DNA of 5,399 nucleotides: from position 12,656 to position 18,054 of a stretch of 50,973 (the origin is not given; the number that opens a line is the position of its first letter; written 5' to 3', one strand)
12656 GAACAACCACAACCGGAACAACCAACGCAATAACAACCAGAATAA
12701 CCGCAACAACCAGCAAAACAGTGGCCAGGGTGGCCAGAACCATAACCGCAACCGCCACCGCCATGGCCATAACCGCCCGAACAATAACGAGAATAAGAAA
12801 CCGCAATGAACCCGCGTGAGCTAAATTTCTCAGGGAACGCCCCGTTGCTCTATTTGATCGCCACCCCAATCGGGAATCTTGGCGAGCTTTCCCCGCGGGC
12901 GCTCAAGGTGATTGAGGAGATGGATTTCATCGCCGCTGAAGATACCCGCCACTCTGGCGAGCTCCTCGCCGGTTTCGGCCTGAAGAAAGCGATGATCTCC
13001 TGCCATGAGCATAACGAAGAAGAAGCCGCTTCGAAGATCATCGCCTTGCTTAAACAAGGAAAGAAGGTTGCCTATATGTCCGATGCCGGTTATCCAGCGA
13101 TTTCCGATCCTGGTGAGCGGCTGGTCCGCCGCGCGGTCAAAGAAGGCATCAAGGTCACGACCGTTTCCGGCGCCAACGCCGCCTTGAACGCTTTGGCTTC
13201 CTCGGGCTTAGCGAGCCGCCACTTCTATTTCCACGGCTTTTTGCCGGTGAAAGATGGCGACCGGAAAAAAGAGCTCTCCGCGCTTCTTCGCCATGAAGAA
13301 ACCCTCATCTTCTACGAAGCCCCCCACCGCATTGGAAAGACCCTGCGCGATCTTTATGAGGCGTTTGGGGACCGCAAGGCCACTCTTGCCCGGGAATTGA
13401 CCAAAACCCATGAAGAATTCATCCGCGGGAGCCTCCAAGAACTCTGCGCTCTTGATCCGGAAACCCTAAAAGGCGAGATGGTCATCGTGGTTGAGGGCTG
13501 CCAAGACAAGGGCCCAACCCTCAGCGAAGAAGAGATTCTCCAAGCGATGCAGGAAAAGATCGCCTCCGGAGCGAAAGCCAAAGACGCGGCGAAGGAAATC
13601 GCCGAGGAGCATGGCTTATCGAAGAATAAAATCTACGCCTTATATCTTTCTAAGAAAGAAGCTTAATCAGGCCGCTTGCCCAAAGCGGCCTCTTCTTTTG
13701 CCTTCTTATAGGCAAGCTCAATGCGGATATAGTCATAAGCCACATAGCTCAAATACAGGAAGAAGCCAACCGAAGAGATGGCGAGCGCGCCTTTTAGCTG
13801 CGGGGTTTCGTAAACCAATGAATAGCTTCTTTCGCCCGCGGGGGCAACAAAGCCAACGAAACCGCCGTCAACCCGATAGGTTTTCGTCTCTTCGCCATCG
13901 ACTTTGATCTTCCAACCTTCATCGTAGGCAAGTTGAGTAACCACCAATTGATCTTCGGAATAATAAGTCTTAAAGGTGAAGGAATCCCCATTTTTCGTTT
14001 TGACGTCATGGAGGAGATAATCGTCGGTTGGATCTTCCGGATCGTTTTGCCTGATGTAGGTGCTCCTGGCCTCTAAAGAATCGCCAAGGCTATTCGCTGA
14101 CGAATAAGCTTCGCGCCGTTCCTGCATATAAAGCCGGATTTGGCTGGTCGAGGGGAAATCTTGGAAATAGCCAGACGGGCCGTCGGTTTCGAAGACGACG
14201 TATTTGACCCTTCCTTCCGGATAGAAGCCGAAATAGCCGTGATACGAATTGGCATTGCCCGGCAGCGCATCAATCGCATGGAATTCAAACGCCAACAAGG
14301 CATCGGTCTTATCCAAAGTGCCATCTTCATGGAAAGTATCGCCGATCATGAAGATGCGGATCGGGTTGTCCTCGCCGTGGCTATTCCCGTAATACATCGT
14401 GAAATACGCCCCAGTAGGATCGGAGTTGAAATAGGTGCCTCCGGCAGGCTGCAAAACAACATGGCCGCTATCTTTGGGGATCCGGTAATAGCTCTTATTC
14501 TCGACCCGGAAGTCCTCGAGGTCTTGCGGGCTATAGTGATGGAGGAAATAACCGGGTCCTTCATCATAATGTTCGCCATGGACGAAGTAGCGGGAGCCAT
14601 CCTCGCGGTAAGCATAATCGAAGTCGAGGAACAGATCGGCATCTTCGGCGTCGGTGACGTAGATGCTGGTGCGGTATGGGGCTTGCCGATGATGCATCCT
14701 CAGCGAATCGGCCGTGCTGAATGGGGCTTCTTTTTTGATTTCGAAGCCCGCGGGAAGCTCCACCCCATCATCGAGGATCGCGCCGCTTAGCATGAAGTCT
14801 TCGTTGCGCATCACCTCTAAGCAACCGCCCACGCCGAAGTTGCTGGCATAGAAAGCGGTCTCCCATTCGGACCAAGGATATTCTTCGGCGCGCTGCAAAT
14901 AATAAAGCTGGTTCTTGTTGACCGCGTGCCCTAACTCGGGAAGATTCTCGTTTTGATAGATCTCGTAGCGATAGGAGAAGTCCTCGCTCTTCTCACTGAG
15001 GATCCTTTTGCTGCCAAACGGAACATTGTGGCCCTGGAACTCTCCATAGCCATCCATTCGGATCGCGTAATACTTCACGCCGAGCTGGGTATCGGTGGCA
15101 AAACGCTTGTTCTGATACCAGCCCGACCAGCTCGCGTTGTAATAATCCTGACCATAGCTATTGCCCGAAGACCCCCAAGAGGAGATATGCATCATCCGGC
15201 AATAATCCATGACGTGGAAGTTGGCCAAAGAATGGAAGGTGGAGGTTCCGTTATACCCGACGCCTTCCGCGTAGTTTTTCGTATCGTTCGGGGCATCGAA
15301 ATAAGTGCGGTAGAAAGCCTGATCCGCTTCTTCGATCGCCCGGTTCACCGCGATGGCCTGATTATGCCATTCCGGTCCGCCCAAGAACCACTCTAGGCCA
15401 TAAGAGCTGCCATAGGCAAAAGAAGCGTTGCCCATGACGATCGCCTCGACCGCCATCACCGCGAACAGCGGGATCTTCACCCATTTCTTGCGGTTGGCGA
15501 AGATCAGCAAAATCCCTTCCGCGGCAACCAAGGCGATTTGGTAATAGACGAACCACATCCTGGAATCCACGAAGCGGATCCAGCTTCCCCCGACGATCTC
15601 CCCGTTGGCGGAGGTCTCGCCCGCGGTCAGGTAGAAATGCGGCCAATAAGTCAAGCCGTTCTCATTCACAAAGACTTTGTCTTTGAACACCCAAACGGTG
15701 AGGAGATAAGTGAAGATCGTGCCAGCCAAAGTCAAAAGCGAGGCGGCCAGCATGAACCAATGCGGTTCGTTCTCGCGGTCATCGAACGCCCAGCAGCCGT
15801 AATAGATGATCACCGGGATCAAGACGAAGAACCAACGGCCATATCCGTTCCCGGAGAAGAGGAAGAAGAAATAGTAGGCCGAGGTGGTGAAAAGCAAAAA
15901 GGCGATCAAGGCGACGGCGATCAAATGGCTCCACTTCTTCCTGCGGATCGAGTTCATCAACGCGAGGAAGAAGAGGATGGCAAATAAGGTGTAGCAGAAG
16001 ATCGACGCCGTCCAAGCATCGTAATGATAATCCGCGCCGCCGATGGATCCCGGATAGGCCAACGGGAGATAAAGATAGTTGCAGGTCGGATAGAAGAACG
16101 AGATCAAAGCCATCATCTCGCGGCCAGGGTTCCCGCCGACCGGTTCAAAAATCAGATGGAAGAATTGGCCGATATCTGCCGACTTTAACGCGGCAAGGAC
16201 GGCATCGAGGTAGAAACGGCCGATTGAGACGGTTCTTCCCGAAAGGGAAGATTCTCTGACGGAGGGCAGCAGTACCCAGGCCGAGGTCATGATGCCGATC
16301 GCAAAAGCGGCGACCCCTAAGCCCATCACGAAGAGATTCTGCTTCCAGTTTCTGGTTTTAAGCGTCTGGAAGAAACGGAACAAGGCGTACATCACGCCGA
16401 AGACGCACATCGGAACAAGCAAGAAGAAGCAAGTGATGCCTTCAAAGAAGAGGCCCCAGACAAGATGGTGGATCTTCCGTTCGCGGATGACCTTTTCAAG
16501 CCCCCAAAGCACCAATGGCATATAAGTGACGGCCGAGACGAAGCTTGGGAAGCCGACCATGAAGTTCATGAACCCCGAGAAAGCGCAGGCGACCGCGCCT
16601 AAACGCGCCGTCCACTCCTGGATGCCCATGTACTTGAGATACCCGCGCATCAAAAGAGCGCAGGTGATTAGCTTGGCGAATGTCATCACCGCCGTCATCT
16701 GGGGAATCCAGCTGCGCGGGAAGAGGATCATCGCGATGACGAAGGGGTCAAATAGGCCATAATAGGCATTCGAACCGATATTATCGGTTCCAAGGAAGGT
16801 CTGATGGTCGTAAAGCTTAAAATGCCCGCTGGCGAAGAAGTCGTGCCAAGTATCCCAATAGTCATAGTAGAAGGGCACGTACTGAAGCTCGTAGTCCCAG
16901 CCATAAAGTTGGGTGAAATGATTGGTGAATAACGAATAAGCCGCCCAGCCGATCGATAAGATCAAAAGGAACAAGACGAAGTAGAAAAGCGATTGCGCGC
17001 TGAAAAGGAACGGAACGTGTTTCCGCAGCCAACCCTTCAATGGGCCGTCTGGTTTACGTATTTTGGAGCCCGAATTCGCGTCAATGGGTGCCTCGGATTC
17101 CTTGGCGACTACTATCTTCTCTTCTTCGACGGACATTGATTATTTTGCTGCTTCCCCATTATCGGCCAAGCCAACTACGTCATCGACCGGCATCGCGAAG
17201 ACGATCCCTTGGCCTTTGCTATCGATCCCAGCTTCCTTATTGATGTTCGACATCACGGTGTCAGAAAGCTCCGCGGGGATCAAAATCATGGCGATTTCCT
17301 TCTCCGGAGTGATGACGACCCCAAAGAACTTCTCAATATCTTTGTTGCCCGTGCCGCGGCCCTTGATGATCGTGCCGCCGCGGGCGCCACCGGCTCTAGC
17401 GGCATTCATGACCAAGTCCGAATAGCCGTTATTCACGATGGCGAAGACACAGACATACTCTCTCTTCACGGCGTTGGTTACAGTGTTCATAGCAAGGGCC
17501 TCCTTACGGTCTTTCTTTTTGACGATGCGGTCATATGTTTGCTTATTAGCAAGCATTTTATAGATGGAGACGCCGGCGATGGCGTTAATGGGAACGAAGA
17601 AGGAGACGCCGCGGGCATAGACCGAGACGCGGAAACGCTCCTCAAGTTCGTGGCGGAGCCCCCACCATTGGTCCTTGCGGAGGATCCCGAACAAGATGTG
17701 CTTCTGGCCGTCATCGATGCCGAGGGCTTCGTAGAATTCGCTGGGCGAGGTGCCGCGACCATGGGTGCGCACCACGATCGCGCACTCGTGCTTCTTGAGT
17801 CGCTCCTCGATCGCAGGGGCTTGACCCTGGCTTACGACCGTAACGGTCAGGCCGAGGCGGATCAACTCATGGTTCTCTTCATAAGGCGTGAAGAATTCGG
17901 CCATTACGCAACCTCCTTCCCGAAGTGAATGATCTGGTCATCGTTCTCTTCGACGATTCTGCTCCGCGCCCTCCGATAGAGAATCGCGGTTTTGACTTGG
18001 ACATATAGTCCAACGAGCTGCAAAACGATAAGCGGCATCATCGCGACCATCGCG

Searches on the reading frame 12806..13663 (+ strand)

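Call 74: search_protein_families(library=pfam, max_evalue=0.00001, proteins=[window:12806-13663:+])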
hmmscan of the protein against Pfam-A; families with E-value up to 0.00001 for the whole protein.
window:12806-13663:+ (286 aa): 2 families
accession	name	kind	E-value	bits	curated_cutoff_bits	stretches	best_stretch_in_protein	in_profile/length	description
PF00590.25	TP_methylase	-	5.1e-33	115.2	27.8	1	15-213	2-211/212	Tetrapyrrole (Corrin/Porphyrin) Methylases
PF23016.2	RsmI_C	-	8.7e-07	29.1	27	1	248-283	10-45/46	RsmI C-terminal HTH domain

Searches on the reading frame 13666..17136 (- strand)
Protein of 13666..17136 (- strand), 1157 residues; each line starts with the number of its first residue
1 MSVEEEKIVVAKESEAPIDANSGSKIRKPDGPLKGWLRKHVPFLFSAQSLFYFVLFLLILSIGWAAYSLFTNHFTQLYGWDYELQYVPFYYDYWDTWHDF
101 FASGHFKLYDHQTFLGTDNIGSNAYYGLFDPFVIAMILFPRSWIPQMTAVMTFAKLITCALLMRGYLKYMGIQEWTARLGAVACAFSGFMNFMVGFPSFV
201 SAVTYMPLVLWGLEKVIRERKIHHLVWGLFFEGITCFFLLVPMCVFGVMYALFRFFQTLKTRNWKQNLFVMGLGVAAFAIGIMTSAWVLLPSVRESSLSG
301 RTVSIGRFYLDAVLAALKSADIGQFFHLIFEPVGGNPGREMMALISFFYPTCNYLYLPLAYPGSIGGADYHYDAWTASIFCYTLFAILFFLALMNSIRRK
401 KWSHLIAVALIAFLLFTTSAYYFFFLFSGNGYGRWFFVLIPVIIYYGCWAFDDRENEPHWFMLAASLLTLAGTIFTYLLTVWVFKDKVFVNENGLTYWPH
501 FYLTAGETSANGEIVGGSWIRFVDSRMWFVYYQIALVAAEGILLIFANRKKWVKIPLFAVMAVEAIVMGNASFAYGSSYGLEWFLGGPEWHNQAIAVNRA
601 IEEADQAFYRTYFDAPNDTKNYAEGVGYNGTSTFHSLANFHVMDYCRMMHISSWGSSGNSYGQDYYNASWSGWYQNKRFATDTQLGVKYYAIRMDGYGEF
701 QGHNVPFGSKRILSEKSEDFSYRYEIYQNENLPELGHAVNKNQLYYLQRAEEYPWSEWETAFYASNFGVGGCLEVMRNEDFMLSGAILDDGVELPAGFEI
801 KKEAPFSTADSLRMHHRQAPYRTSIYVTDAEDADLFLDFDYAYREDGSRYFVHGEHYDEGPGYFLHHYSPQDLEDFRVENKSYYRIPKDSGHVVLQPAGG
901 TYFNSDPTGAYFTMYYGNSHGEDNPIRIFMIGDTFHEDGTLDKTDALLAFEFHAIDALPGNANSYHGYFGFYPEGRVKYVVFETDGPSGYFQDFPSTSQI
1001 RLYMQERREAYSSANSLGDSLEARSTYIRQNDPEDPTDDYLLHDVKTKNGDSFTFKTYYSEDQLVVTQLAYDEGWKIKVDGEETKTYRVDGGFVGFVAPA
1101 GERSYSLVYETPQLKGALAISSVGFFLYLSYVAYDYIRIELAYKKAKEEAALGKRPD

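Call 55: search_protein_families(library=pfam, max_evalue=0.00001, proteins=[window:13666-17136:-])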
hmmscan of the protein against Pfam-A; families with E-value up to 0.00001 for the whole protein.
window:13666-17136:- (1157 aa): 1 family
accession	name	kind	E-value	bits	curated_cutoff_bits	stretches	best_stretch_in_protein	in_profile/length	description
PF09586.16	YfhO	-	1.6e-50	172.8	28.5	3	53-298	2-240/835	Bacterial membrane protein YfhO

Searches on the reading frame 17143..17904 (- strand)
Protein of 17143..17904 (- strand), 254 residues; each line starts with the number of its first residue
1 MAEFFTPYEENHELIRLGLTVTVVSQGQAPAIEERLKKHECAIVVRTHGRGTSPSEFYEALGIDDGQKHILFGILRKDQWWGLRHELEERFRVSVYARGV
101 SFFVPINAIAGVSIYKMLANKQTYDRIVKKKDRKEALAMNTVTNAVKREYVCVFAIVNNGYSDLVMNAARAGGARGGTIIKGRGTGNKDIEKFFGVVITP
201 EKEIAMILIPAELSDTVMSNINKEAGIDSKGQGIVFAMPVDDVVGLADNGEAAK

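Call 74: search_protein_families(library=pfam, max_evalue=0.00001, proteins=[window:17143-17904:-])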
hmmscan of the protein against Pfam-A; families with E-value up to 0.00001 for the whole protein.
window:17143-17904:- (254 aa): 1 family
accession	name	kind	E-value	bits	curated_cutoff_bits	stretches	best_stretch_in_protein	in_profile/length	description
PF00543.27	P-II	-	4.5e-07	30.6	25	1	153-245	4-97/102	Nitrogen regulatory protein P-II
